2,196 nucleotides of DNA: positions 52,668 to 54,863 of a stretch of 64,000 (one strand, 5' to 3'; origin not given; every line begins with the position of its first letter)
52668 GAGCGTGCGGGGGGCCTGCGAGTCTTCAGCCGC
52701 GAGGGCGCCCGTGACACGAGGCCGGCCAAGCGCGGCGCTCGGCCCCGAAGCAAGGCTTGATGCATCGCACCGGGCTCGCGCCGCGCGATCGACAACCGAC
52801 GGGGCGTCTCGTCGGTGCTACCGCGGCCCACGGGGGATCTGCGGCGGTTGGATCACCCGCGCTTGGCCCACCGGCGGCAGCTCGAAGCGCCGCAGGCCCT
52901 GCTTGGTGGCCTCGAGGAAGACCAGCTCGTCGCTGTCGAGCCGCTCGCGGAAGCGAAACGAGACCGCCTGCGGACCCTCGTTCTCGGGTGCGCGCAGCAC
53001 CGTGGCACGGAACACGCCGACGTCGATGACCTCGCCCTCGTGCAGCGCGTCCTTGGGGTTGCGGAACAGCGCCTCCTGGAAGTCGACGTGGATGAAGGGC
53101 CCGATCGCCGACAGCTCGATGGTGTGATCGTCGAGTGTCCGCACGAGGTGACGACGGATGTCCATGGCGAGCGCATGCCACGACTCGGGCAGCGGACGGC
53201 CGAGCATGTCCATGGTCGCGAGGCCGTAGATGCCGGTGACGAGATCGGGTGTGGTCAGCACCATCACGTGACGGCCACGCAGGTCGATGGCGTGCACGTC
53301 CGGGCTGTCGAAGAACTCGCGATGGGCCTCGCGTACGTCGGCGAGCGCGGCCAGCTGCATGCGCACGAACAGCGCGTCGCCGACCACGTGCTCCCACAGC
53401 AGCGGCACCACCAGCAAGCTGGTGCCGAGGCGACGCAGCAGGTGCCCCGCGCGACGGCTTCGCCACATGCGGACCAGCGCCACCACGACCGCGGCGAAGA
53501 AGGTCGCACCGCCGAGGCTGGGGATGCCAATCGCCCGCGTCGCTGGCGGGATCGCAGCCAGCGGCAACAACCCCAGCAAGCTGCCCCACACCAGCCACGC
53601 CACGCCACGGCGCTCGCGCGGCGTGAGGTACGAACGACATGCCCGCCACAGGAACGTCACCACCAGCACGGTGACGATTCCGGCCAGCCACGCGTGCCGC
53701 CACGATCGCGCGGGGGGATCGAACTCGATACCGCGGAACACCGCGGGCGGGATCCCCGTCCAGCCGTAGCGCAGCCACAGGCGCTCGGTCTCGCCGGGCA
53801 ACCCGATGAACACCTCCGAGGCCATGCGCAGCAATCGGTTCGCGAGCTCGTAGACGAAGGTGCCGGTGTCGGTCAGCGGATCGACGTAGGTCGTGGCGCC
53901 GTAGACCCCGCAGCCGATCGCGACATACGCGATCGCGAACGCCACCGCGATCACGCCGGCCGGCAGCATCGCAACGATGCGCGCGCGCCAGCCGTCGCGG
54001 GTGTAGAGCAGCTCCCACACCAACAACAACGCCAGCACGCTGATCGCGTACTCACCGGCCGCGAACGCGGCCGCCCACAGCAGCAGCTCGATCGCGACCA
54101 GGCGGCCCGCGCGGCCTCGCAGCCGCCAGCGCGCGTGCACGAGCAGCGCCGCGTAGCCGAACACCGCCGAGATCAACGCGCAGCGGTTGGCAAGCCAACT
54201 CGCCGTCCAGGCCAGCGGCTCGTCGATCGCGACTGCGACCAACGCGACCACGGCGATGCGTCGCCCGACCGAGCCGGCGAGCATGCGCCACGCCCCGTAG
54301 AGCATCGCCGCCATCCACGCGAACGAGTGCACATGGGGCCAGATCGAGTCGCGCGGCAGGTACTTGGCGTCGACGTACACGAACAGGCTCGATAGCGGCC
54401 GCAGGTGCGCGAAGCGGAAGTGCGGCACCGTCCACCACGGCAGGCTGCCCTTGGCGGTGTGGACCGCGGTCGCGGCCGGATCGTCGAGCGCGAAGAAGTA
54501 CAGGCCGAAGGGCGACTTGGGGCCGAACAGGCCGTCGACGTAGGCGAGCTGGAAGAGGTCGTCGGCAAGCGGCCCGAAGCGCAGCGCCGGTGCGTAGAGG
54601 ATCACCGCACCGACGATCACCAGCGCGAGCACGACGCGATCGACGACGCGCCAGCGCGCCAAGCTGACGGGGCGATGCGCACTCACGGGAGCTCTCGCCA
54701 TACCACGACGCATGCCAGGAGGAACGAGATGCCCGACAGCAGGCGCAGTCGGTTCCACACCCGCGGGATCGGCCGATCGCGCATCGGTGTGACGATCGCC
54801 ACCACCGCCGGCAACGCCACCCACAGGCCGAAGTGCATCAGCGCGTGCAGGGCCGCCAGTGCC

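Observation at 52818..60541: Envelope locus: STK-TPR kinase, UbiA prenyltransferase (GTGA-coupled to a 12-TM membrane protein), and a second 12-TM Trp-rich membrane protein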

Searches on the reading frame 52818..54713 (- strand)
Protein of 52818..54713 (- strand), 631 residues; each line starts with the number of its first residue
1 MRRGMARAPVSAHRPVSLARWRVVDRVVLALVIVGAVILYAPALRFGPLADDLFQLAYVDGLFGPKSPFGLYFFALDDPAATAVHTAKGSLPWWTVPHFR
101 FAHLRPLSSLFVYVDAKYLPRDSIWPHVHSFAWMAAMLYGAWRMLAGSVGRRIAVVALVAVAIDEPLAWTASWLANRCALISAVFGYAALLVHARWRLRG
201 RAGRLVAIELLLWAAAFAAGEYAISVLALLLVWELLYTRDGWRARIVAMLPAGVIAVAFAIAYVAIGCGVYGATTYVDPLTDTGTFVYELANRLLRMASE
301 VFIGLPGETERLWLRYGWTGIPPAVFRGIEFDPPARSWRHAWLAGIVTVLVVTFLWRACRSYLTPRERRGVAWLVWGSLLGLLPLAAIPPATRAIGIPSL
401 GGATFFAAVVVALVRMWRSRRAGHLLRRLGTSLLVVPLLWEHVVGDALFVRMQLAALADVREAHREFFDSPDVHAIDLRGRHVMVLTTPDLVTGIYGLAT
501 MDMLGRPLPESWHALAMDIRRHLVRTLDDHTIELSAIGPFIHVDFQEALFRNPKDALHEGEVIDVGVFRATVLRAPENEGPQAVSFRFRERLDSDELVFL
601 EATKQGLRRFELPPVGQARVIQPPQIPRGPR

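Call 6: search_protein_families(library=pfam, proteins=[window:52818-54713:-], max_evalue=0.1)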
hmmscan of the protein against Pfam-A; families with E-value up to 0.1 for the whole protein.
window:52818-54713:- (631 aa): 0 families

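Call 7: search_protein_families(library=ncbifam, proteins=[window:52818-54713:-], max_evalue=0.1)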
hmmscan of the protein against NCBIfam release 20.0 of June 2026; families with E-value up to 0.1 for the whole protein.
window:52818-54713:- (631 aa): 0 families

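Call 8: find_homologous_proteins(query=window:52818-54686:-)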
Query window:52818-54686:- (622 aa): 76 proteins with E <= 0.001 among 8000 candidates.
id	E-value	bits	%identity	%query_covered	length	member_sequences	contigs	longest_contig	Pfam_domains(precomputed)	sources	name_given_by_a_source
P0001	0.0e+0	1365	98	100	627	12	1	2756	-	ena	-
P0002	0.0e+0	1114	81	99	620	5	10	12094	-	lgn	-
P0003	7.8e-253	859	63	99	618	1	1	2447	-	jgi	jgi:hypothetical protein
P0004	1.3e-247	842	62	99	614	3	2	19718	-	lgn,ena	-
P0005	6.2e-247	839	62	99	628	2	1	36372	-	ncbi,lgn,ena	-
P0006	5.1e-245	833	62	99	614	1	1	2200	-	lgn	-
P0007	1.1e-244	832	61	99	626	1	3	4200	-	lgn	-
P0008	8.5e-243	826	62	99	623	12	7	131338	-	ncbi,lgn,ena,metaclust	metaclust:\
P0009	1.5e-242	825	61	99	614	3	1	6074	-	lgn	-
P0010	7.3e-239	813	62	100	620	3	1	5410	-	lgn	-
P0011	2.0e-238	811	61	99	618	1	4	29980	-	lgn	-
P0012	3.0e-235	801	60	99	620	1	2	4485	-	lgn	-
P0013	6.7e-219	747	58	95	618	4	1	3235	-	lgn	-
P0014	1.7e-210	719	56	97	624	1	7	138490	-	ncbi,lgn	-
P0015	8.3e-210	717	57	96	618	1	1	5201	-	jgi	jgi:hypothetical protein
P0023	4.4e-151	523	45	97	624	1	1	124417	-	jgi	jgi:hypothetical protein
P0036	2.6e-135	471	42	95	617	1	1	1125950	-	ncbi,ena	-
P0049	1.1e-130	455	41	97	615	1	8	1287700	-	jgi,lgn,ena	-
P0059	2.1e-52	197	29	95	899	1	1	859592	-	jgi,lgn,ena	-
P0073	1.9e-31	128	28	97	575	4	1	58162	-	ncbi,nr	ncbi:MAG: hypothetical protein K1X88_09375 [Nannocystaceae bacterium]|nr:hypothetical protein [Nanno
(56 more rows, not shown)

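Call 15: search_solved_structures(query=A1, max_evalue=10)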
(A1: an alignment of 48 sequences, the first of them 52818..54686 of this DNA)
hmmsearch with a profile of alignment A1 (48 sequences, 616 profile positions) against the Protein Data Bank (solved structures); distinct sequences matched with E-value up to 10: 1.
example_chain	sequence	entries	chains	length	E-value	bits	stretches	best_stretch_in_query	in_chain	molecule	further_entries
6qbj_A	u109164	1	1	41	1.6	10.1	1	195-230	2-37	Envelope glycoprotein N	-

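Call 17: find_encoding_contigs(protein=P0059, flank=8000, max_places=2)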
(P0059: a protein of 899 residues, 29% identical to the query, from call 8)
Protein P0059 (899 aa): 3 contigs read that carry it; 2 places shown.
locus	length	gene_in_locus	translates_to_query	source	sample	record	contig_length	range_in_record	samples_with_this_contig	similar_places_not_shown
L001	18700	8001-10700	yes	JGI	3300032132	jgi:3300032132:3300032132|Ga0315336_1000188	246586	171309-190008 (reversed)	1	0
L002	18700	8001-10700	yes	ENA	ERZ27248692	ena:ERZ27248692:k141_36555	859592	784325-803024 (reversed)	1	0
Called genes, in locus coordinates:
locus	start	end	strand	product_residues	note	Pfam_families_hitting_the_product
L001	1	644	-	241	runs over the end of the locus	PF00392:GntR, PF07729:FCD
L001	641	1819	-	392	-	-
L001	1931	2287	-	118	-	PF01258:zf-dskA_traR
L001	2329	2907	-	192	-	PF12007:DUF3501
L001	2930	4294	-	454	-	PF13183:Fer4_8 (weak), PF13237:Fer4_10 (faint), PF02754:CCG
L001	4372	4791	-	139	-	PF00210:Ferritin (faint), PF02915:Rubrerythrin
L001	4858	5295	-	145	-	PF01475:FUR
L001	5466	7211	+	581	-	PF00351:Biopterin_H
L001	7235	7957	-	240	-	-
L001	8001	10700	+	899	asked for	-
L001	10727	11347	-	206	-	-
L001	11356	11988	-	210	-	PF10502:Peptidase_S26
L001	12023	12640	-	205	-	PF02581:TMP-TENI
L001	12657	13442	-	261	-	PF05690:ThiG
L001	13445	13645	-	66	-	PF02597:ThiS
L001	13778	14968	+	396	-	PF01168:Ala_racemase_N, PF00842:Ala_racemase_C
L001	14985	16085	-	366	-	PF01636:APH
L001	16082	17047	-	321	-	PF02574:S-methyl_trans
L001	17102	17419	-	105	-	PF00403:HMA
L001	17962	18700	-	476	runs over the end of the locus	PF00072:Response_reg, PF00158:Sigma54_activat, PF14532:Sigma54_activ_2, PF00004:AAA (weak), PF07724:AAA_2 (weak), PF07728:AAA_5, PF25601:AAA_lid_14, PF02954:HTH_8 (weak), +1 more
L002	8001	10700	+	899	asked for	-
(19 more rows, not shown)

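Call 18: find_encoding_contigs(protein=P0036, flank=8000, max_places=2)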
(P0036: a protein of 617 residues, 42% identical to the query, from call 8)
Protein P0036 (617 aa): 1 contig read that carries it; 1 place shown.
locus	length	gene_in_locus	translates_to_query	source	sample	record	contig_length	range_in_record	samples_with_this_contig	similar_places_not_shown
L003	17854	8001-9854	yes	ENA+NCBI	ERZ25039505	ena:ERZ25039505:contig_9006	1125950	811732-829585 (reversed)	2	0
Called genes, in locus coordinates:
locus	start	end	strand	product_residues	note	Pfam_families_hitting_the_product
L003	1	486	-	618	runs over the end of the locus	-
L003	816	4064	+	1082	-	-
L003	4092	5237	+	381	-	PF01266:DAO (faint), PF01494:FAD_binding_3, PF03486:HI0933_like (faint), PF12831:FAD_oxidored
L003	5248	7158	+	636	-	-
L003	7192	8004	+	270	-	PF01040:UbiA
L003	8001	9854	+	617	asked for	-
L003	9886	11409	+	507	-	PF13948:DUF4215 (weak), PF13360:PQQ_2 (weak)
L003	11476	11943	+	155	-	-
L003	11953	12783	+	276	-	PF05114:MbnB_TglH_ChrH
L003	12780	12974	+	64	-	-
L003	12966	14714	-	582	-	PF05960:DUF885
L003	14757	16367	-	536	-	-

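Call 19: find_encoding_contigs(protein=P0073, flank=8000, max_places=2)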
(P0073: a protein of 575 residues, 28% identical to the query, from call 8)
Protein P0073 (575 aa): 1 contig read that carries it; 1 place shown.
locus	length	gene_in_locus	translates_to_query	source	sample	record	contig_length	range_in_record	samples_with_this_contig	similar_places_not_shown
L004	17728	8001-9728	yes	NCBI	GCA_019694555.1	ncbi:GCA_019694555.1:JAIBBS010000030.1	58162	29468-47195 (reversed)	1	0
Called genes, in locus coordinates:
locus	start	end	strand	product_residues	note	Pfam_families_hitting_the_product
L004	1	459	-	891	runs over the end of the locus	-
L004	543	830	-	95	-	-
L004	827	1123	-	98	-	-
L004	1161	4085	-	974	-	PF00069:Pkinase, PF07714:PK_Tyr_Ser-Thr, PF01636:APH (weak), PF24885:TPR_NPHP3, PF13424:TPR_12, PF17874:TPR_MalT, PF24885:TPR_NPHP3, PF13424:TPR_12, +7 more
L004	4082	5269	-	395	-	PF13205:Big_5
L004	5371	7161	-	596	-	PF00144:Beta-lactamase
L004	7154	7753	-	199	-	PF07638:Sigma70_ECF (weak), PF04542:Sigma70_r2, PF08281:Sigma70_r4_2, PF04545:Sigma70_r4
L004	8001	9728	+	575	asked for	-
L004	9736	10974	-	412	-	-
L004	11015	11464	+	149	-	PF00719:Pyrophosphatase (weak)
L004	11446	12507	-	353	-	PF07264:EI24 (weak)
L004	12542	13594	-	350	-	PF08240:ADH_N, PF00107:ADH_zinc_N, PF13602:ADH_zinc_N_2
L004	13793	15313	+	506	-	PF08448:PAS_4, PF13426:PAS_9 (faint), PF00512:HisKA, PF02518:HATPase_c, PF00072:Response_reg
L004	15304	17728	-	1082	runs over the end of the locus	PF00873:ACR_tran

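Call 21: find_encoding_contigs(protein=P0023, flank=8000, max_places=1)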
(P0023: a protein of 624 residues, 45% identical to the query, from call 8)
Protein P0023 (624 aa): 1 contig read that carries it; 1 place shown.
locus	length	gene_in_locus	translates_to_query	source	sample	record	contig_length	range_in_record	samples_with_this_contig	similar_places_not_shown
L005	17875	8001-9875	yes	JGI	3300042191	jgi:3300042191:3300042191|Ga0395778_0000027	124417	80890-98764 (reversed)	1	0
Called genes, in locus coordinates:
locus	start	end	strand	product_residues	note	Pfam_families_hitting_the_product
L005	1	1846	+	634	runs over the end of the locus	-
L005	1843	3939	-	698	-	PF07715:Plug, PF00593:TonB_dep_Rec_b-barrel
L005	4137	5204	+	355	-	PF22578:GGR_cat (faint)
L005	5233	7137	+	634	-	-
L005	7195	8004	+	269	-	PF01040:UbiA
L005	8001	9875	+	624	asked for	-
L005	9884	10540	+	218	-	-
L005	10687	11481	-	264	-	-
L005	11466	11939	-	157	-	-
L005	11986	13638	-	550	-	PF00501:AMP-binding, PF23562:AMP-binding_C_3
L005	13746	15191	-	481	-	PF01565:FAD_binding_4, PF04030:ALO (weak)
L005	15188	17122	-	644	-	PF13435:Cytochrome_C554 (faint), PF14522:Cytochrome_C7 (faint)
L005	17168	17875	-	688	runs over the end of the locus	PF00795:CN_hydrolase, PF02540:NAD_synthase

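Call 22: find_encoding_contigs(protein=P0049, flank=8000, max_places=1)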
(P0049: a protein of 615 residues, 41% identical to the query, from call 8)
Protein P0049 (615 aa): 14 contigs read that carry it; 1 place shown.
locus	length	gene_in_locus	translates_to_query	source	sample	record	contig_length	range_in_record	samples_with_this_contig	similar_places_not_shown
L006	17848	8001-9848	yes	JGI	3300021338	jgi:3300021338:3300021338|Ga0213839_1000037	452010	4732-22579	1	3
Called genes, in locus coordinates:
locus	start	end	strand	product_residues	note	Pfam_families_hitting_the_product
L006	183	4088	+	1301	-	PF07238:PilZ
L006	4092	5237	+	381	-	PF00890:FAD_binding_2 (faint), PF01134:GIDA (weak), PF01266:DAO (faint), PF01494:FAD_binding_3, PF07992:Pyr_redox_2 (faint), PF12831:FAD_oxidored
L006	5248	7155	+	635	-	-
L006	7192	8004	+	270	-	PF01040:UbiA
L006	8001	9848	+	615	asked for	-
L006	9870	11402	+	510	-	PF13948:DUF4215 (weak), PF13360:PQQ_2 (weak)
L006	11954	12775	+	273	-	PF05114:MbnB_TglH_ChrH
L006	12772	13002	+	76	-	-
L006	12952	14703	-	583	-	PF05960:DUF885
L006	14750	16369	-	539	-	-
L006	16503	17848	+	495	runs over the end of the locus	-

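Call 23: find_encoding_contigs(protein=P0014, flank=8000, max_places=1)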
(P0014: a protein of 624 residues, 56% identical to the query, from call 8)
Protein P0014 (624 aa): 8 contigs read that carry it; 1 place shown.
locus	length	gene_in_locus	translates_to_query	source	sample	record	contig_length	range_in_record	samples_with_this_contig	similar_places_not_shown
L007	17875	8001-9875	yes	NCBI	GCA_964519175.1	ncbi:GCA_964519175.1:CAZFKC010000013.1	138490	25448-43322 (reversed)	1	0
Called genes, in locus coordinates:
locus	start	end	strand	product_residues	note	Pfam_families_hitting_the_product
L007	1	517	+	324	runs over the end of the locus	-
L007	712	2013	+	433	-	PF01336:tRNA_anti-codon, PF00152:tRNA-synt_2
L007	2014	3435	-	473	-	PF13948:DUF4215 (weak), PF17164:DUF5122 (faint)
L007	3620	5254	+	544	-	PF00069:Pkinase, PF07714:PK_Tyr_Ser-Thr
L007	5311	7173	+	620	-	-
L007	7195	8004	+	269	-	PF01040:UbiA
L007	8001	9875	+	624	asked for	-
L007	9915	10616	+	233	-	-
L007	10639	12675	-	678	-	-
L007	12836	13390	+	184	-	-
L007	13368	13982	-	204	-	PF00583:Acetyltransf_1, PF13673:Acetyltransf_10, PF13508:Acetyltransf_7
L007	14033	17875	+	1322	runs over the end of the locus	PF00069:Pkinase, PF07714:PK_Tyr_Ser-Thr, PF05193:Peptidase_M16_C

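Call 27: predict_structure(alignment_id=A1)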
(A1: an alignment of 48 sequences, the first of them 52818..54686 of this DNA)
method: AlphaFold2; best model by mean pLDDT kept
length: 622 residues; sequences in the alignment: 48
mean_pLDDT: 94.6   pTM: 0.93
mean pLDDT of the five models: 94.6, 93.8, 93.5, 93.5, 92.7
residues with pLDDT >= 90: 557; 70-90: 55; 50-70: 5; < 50: 5
segments of 3 or more residues with pLDDT < 50: 1-4
pLDDT, mean of each block of 10 residues (from residue 1): 62 94 98 94 95 94 94 96 96 97 97 95 98 97 98 96 95 98 96 93 99 98 97 97 98 95 86 90 97 96 92 95 92 97 98 98 98 95 95 98 97 92 98 96 93 94 95 97 95 95 96 97 95 86 90 98 91 96 98 96 98 90 48
secondary structure, 60 per line:
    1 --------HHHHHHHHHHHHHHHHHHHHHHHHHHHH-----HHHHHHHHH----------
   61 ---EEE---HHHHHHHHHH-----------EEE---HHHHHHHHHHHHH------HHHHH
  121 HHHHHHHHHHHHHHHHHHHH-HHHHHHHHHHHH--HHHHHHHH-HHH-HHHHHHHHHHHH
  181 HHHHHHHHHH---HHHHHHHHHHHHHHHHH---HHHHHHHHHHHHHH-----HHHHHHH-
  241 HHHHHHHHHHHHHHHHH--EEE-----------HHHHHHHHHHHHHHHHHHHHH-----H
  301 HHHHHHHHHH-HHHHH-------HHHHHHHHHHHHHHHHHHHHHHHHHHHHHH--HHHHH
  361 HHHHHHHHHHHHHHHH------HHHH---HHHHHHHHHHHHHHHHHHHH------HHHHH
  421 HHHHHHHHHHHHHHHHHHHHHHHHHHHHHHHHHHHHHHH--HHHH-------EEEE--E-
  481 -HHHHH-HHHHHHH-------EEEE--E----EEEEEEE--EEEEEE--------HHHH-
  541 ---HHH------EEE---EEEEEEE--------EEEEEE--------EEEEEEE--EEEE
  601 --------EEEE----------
elements in order: H9-36 H42-50 E64-66 H70-79 E91-93 H97-109 H116-140 H142-153 H156-163 H169-190 H194-210 H214-227 H233-239 H241-257 E260-262 H274-294 H300-310 H312-316 H324-353 H356-376 H383-386 H390-409 H416-459 H462-465 E473-476 H482-486 H488-494 E502-505 E513-519 E522-527 H536-539 E553-555 E559-565 E574-579 E588-594 E597-600 E609-612
